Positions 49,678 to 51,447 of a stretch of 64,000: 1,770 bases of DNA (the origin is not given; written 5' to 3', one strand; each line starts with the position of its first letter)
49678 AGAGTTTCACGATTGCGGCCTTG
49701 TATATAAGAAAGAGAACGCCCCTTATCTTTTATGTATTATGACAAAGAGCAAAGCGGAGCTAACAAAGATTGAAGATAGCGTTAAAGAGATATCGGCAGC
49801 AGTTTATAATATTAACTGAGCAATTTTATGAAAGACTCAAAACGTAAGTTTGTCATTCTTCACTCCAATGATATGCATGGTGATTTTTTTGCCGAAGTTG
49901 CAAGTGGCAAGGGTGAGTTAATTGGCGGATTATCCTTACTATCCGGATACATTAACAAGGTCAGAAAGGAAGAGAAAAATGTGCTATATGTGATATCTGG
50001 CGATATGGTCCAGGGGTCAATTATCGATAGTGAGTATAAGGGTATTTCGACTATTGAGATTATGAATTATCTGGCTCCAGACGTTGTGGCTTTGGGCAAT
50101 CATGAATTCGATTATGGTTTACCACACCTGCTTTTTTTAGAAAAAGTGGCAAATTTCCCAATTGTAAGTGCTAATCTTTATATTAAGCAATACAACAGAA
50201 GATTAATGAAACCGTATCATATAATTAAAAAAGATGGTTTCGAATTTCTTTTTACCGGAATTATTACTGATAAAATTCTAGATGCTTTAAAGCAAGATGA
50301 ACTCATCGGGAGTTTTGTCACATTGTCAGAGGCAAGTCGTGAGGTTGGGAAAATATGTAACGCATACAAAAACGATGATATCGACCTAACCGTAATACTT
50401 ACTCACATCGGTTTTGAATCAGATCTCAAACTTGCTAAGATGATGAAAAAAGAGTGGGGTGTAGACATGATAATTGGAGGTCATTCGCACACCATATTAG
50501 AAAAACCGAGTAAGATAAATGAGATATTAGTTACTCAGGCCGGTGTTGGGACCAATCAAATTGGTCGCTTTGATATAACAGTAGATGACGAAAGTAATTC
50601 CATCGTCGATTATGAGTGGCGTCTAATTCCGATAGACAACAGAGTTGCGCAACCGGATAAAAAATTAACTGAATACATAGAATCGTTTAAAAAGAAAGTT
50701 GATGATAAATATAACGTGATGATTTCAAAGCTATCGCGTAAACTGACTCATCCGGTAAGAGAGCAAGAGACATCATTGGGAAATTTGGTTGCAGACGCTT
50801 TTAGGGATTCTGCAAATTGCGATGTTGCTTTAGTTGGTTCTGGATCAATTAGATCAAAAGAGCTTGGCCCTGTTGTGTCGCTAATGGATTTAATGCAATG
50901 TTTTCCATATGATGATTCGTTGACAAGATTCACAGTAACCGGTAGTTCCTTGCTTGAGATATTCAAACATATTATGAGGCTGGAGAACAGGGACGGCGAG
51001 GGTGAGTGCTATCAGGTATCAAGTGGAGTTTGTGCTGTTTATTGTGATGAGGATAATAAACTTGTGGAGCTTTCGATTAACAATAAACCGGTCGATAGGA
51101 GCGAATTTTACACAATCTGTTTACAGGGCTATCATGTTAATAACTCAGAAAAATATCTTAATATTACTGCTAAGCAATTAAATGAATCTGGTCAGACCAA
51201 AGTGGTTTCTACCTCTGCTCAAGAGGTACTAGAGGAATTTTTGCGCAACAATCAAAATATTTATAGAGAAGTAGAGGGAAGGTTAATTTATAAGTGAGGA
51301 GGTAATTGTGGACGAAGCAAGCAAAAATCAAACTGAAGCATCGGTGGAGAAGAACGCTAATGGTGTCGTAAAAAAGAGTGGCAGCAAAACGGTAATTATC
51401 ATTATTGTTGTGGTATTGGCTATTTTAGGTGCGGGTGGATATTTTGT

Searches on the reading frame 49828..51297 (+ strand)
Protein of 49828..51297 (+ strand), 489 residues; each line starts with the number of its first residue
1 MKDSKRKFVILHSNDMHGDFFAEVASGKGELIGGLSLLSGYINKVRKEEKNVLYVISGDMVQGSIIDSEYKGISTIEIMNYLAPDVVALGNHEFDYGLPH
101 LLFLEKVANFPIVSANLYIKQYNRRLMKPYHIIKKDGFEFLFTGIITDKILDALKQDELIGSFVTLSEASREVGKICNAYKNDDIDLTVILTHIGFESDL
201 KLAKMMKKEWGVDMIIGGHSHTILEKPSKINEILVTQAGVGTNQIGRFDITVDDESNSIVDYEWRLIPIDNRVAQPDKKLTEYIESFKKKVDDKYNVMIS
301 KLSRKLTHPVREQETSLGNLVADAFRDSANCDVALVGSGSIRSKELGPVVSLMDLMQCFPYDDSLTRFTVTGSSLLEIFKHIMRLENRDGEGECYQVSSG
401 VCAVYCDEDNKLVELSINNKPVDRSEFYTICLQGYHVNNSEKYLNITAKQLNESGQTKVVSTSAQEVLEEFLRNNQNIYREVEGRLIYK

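Call 66: find_encoding_contigs(protein=window:49828-51297:+, flank=10000, max_places=1)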
Protein window:49828-51297:+ (489 aa): 3 contigs read that carry it; 1 place shown.
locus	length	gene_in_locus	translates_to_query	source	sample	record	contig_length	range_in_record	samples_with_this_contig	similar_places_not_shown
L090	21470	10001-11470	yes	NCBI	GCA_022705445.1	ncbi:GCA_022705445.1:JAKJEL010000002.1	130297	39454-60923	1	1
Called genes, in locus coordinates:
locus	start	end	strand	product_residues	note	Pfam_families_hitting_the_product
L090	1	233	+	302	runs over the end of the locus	PF18075:FtsX_ECD, PF02687:FtsX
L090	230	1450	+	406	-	PF13529:Peptidase_C39_2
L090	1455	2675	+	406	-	PF00595:PDZ, PF13180:PDZ_2, PF17820:PDZ_6, PF03572:Peptidase_S41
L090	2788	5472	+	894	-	-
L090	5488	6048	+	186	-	PF04011:LemA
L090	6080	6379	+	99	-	PF09685:MamF_MmsF (weak)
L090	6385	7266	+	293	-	PF01435:Peptidase_M48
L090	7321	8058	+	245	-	PF00561:Abhydrolase_1, PF12146:Hydrolase_4, PF12697:Abhydrolase_6, PF06342:DUF1057 (weak)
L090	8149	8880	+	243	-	-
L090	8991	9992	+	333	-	PF13354:Beta-lactamase2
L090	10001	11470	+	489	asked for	PF00149:Metallophos, PF02872:5_nucleotid_C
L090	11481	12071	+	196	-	-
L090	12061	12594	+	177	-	-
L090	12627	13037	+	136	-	-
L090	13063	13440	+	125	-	-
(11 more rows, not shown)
